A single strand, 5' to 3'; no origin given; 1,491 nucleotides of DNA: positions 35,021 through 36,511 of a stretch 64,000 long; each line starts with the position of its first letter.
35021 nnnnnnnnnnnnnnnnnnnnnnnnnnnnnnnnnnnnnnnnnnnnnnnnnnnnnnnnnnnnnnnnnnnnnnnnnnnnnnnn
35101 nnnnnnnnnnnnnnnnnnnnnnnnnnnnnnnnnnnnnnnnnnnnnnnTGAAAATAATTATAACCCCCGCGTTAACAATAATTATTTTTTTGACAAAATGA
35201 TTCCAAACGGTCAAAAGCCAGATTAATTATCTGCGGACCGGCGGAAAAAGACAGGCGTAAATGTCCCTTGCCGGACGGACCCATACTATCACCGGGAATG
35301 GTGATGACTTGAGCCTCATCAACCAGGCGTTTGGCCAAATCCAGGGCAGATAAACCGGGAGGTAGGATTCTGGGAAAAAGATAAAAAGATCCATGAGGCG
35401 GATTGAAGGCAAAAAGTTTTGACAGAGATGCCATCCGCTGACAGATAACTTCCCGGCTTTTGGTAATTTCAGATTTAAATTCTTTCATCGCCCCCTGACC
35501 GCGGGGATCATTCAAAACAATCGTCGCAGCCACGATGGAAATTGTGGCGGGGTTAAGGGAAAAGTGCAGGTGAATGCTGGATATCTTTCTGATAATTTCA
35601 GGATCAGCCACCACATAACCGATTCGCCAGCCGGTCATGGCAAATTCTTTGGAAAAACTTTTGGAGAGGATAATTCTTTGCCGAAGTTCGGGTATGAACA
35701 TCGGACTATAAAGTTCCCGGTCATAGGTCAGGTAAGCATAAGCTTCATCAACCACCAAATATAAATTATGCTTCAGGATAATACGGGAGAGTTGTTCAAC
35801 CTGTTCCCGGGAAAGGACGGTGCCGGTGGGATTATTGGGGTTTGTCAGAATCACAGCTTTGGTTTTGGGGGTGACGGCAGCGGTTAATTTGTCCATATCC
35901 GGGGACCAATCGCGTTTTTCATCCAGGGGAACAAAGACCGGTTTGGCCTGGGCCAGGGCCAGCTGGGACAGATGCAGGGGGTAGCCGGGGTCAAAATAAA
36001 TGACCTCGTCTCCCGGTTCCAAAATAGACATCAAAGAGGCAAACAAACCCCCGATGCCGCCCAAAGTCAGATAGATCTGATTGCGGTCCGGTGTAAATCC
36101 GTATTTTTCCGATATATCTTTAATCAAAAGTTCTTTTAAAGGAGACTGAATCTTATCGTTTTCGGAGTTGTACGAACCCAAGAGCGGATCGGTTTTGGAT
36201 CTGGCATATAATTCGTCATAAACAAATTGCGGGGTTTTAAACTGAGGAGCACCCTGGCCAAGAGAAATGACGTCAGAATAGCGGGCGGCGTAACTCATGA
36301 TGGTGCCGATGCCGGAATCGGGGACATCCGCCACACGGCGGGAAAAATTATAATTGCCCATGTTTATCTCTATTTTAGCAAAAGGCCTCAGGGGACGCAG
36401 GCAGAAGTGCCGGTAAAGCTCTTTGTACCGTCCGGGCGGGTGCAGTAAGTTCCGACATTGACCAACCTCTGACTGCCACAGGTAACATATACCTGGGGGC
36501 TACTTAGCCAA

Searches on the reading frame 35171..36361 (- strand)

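Call 92: search_protein_families(library=pfam, proteins=[window:35171-36361:-], max_evalue=0.00001)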
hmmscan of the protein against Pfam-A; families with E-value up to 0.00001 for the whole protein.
window:35171-36361:- (396 aa): 3 families
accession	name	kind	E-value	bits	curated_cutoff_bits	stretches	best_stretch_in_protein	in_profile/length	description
PF00155.27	Aminotran_1_2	-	2.2e-56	192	19.7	1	30-375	2-348/361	Aminotransferase class I and II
PF01041.23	DegT_DnrJ_EryC1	-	5.2e-08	32.9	19.8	1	110-210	56-150/360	DegT/DnrJ/EryC1/StrS aminotransferase family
PF00266.25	Aminotran_5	-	4.5e-07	29.6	21.5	1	94-210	62-180/371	Aminotransferase class-V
